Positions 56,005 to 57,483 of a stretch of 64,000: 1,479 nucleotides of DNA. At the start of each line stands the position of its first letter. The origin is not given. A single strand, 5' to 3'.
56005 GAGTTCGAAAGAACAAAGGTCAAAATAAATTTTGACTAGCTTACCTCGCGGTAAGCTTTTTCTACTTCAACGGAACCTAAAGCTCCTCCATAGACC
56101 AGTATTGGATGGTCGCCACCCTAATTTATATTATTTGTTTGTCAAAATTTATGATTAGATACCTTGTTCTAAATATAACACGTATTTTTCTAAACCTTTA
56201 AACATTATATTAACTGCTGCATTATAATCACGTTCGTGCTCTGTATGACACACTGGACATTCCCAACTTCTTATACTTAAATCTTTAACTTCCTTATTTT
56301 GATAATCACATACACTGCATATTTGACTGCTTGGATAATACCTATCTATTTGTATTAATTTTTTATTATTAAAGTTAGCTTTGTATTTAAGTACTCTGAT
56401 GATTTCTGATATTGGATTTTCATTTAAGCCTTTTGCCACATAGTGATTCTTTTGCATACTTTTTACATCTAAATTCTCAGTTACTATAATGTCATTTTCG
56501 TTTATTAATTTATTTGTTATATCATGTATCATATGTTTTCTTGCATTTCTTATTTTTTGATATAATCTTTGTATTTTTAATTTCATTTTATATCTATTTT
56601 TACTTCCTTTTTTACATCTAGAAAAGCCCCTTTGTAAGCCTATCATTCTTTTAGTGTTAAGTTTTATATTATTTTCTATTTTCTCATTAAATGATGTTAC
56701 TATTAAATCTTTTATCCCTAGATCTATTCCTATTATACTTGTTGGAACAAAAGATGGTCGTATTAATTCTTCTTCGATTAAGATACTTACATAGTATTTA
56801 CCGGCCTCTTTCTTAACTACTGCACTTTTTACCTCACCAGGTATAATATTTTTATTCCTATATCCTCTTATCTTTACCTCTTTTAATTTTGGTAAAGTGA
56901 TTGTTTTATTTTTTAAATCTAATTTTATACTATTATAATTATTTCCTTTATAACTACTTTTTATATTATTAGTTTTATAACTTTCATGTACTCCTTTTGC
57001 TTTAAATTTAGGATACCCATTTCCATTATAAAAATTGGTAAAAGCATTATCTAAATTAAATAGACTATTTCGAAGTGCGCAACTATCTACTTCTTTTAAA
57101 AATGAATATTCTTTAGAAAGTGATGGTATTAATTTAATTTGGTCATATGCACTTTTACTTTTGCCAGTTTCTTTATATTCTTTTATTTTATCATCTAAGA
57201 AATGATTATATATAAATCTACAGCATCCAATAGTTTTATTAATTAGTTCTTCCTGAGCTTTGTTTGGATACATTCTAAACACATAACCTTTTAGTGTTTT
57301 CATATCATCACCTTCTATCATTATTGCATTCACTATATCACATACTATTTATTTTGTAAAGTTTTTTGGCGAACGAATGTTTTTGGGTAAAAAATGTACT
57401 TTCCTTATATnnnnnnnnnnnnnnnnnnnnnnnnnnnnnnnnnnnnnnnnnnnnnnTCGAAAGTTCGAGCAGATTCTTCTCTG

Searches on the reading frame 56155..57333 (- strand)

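Call 11: search_protein_families(library=ncbifam, proteins=[window:56155-57333:-], max_evalue=0.01)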
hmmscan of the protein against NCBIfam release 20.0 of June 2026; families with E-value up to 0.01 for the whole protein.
window:56155-57333:- (392 aa): 5 families
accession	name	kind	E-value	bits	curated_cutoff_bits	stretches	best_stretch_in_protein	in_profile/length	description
NF038281.1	IS200_TnpB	exception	4.6e-112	374.7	425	1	15-380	2-359/360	IS200/IS605 family element RNA-guided endonuclease TnpB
NF040570.1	guided_TnpB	subfamily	5.4e-87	292.6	100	1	17-377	1-387/389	RNA-guided endonuclease TnpB family protein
NF038280.1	IS607_TnpB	exception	1.9e-43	149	350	1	16-377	5-389/431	IS607 family element RNA-guided endonuclease TnpB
NF038192.1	V_cas_c2c8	exception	2e-22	79.9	350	1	58-295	124-384/457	type V CRISPR-associated protein C2c8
TIGR01766.2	TIGR01766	domain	2.5e-05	24.7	32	1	262-335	2-82/82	IS200/IS605 family accessory protein TnpB-related protein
